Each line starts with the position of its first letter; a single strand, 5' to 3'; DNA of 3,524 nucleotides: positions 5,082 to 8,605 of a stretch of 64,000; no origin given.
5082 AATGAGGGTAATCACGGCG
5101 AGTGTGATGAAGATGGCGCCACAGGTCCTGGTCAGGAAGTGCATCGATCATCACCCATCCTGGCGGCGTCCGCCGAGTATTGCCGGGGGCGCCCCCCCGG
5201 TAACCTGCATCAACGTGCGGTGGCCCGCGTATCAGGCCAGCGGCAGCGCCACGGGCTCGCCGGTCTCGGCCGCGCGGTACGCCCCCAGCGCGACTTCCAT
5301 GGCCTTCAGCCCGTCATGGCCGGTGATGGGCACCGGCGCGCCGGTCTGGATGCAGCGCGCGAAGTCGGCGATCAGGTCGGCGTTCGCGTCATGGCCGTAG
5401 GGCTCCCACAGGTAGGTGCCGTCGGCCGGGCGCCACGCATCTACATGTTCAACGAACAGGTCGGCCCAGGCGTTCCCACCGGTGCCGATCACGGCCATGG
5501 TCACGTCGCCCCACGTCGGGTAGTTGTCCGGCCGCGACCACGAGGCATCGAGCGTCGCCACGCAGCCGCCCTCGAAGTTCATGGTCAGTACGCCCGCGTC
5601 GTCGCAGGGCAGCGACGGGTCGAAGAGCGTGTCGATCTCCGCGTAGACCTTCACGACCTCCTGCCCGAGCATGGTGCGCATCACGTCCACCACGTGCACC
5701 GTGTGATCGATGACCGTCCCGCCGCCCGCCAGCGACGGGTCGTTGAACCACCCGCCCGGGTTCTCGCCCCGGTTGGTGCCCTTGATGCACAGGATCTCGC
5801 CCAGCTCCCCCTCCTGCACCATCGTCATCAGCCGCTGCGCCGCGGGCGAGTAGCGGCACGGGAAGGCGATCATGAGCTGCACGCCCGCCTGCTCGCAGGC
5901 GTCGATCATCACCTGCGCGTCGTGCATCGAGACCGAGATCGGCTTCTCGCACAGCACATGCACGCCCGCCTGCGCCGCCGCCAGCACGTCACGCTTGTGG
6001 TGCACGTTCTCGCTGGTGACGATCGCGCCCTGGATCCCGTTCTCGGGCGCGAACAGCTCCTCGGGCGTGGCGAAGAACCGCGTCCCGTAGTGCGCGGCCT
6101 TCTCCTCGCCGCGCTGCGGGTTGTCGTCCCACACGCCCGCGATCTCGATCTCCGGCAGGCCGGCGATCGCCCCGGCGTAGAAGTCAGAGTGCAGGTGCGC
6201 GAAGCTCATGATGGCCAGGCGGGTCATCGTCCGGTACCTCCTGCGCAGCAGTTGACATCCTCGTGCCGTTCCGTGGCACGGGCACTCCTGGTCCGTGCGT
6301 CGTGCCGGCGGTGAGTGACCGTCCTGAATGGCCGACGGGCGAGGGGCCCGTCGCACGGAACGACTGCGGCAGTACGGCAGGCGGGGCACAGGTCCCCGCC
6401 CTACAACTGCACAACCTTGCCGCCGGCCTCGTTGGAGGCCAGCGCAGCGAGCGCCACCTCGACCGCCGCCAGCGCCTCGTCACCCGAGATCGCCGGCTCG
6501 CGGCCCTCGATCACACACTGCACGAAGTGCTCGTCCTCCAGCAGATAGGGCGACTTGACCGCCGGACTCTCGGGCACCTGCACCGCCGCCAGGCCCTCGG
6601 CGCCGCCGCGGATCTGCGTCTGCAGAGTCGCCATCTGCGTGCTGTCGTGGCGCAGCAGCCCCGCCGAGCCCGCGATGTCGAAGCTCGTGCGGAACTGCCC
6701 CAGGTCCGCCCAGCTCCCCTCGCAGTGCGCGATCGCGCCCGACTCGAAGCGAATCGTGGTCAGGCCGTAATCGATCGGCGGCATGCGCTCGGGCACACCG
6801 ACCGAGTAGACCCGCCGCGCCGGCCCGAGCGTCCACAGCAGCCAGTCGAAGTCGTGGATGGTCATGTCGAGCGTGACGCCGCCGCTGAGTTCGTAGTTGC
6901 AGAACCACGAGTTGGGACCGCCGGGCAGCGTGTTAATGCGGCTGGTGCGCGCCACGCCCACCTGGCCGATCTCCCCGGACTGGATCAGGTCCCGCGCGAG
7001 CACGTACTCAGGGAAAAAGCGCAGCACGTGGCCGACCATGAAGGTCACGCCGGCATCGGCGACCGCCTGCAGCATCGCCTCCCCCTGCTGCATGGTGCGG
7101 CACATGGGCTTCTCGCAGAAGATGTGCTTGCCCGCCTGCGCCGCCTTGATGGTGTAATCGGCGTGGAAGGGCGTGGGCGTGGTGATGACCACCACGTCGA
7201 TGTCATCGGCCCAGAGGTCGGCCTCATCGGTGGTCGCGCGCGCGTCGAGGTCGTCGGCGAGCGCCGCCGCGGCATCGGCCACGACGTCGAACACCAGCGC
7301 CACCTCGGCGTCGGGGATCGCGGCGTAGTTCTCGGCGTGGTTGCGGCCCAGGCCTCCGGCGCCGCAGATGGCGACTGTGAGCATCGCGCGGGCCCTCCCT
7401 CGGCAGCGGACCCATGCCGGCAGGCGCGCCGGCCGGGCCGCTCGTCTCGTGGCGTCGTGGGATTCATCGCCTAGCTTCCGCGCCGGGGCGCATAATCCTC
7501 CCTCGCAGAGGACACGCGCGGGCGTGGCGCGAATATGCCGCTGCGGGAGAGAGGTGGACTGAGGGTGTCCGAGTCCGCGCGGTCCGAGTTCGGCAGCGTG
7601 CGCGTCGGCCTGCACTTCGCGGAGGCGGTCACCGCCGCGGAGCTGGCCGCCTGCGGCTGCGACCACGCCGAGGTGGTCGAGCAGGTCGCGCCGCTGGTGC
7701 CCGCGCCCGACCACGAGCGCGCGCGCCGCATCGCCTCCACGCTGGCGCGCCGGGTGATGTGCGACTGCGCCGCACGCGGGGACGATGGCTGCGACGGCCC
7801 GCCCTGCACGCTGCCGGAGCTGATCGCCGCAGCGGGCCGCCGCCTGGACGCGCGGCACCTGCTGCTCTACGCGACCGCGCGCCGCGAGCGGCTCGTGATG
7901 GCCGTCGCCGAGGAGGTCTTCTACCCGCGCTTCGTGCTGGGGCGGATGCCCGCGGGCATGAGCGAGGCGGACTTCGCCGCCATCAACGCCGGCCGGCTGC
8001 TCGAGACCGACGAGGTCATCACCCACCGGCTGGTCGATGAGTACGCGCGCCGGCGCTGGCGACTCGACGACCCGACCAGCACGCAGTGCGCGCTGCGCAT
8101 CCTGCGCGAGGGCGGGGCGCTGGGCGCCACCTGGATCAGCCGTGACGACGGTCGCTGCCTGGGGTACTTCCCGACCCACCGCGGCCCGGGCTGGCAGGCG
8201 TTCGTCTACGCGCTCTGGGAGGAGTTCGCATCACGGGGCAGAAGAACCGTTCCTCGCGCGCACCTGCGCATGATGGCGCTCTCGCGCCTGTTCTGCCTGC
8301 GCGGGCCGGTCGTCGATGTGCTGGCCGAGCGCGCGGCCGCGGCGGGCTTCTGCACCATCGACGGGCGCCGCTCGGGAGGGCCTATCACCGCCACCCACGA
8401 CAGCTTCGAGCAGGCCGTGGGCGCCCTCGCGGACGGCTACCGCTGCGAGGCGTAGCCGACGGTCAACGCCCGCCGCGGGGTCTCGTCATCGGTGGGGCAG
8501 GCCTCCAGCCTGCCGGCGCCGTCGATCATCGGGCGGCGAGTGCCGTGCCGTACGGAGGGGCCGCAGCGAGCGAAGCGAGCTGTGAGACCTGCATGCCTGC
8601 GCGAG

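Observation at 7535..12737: Orphan 1328-aa BrxC/DUF6079-like P-loop NTPase preceded by a Cys-rich 306-aa protein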

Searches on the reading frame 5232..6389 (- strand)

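Call 10: search_protein_families(library=pfam, proteins=[window:5232-6389:-], max_evalue=0.001)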
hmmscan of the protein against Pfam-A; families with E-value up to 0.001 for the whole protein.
window:5232-6389:- (385 aa): 3 families
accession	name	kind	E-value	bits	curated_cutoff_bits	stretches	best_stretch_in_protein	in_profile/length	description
PF22725.1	GFO_IDH_MocA_C3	-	4.6e-26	91.7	27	1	185-306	2-122/124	GFO/IDH/MocA C-terminal domain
PF02894.22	GFO_IDH_MocA_C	-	3.8e-21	76.3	22.9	1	190-382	3-218/218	Oxidoreductase family, C-terminal alpha/beta domain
PF01408.29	GFO_IDH_MocA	-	4.4e-19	69.8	24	1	76-176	20-120/120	Oxidoreductase family, NAD-binding Rossmann fold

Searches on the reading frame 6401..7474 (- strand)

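Call 10: search_protein_families(library=pfam, proteins=[window:6401-7474:-], max_evalue=0.001)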
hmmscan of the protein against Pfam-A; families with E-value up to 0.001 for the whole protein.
window:6401-7474:- (357 aa): 4 families
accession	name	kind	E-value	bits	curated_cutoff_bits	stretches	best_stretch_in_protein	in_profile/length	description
PF01408.29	GFO_IDH_MocA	-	9.5e-28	97.7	24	1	33-149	2-120/120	Oxidoreductase family, NAD-binding Rossmann fold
PF22725.1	GFO_IDH_MocA_C3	-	1.8e-22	80.1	27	1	158-274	2-123/124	GFO/IDH/MocA C-terminal domain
PF02894.22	GFO_IDH_MocA_C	-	4.3e-16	59.8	22.9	1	161-354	1-216/218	Oxidoreductase family, C-terminal alpha/beta domain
PF02629.25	CoA_binding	-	5.2e-05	24.4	22.3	1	33-115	5-87/97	CoA binding domain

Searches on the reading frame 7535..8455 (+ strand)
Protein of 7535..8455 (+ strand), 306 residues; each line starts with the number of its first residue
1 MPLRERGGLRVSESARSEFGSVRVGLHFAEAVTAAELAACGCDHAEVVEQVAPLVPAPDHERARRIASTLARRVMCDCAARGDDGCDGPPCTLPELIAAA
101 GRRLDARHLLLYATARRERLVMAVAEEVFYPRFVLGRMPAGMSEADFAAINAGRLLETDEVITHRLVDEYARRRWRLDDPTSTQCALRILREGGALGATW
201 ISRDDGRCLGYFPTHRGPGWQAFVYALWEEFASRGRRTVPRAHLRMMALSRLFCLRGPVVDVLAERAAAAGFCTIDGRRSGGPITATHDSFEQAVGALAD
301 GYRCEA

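Call 5: search_protein_families(library=pfam, proteins=[window:7535-8455:+], max_evalue=1)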
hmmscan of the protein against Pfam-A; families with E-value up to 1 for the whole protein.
window:7535-8455:+ (306 aa): 2 families
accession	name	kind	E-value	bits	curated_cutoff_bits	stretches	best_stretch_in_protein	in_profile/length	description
PF08849.17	BrxA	-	1e-05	25.8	23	1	25-137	11-112/184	BrxA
PF21834.1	DUF6894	-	0.029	14.9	24.1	1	58-85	21-48/69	Domain of unknown function (DUF6894)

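Call 6: search_protein_families(library=padloc, proteins=[window:7535-8455:+], max_evalue=1)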
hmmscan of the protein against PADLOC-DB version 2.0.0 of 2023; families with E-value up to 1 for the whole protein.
window:7535-8455:+ (306 aa): 0 families

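Call 7: search_protein_families(library=ncbifam, proteins=[window:7535-8455:+], max_evalue=1)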
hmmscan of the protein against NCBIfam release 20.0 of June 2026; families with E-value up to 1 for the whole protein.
window:7535-8455:+ (306 aa): 0 families

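Call 28: find_homologous_proteins(query=window:7535-8455:+)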
Query window:7535-8455:+ (306 aa): 25 proteins with E <= 0.001 among 8000 candidates.
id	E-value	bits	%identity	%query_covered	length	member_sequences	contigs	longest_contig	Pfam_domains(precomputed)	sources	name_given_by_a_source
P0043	8.6e-198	674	99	100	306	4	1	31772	PF08849.18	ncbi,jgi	-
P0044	7.4e-165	565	86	100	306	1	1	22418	-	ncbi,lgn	-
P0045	3.9e-141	488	76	97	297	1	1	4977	-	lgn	-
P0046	2.0e-140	485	77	96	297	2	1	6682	-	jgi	-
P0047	1.7e-137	476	75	95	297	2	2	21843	-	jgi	-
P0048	3.8e-132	458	73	95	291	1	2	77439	PF08849.18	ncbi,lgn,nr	ncbi:MAG: BrxA family protein [Armatimonadota bacterium]|nr:BrxA family protein [Armatimonadota bact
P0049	7.4e-131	454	72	93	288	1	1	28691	-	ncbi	ncbi:MAG: hypothetical protein AB7Y46_02630, partial [Armatimonadota bacterium]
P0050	7.9e-127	441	73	92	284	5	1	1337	PF08849.18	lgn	-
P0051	2.9e-123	429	71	92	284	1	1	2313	-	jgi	-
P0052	1.7e-121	423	68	98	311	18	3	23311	-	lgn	-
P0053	5.1e-121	422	68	94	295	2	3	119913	-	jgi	-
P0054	4.3e-115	402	66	95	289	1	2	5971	PF08849.18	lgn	-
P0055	5.5e-115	402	73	82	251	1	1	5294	-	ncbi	ncbi:MAG: hypothetical protein ACP5KN_15490, partial [Armatimonadota bacterium]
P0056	1.8e-112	393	64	94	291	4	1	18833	PF08849.18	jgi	-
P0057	5.2e-107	376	61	96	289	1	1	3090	-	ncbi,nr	ncbi:MAG: hypothetical protein J7M38_07925 [Armatimonadetes bacterium]|nr:hypothetical protein [Arma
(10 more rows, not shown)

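Call 53: search_solved_structures(query=A6, max_evalue=10, show_alignments=2)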
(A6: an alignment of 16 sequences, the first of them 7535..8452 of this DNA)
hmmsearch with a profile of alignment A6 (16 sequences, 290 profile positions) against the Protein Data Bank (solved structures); distinct sequences matched with E-value up to 10: 2.
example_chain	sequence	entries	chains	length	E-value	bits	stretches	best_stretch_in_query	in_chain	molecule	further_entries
3qat_A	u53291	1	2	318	0.03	16.6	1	218-279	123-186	Malonyl CoA-acyl carrier protein transacylase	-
5vx6_A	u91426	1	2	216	0.83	11.9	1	39-99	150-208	Uncharacterized protein YpfA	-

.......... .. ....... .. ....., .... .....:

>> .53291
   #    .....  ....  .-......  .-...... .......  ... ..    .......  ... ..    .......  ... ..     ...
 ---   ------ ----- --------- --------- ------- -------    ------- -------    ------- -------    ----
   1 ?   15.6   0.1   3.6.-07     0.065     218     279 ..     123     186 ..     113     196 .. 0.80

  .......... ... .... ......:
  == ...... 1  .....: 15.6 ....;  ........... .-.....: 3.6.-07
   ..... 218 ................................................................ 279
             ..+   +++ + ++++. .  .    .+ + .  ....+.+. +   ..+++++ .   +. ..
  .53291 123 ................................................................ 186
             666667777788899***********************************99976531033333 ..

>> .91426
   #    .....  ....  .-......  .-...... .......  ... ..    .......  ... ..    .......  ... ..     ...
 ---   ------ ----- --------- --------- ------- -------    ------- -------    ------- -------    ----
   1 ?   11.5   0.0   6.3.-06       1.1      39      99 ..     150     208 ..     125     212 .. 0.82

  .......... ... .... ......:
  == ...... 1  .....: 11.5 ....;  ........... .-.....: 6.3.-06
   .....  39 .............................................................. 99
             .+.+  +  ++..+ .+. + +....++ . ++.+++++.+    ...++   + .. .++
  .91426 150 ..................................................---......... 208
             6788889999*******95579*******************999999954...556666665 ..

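Call 77: search_protein_families(library=pfam, alignment_id=A6, max_evalue=0.01)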
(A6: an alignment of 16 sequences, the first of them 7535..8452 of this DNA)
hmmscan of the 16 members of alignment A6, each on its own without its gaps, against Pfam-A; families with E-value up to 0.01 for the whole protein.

A. member 1, window:7535-8452:+ (306 aa): 1 family
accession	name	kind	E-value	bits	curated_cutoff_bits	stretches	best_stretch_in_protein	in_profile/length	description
PF08849.17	BrxA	-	1e-05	25.8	23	1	25-137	11-112/184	BrxA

B. families by the number of members that match (of 16 scanned): 1 family
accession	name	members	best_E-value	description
PF08849.17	BrxA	12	2.9e-06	BrxA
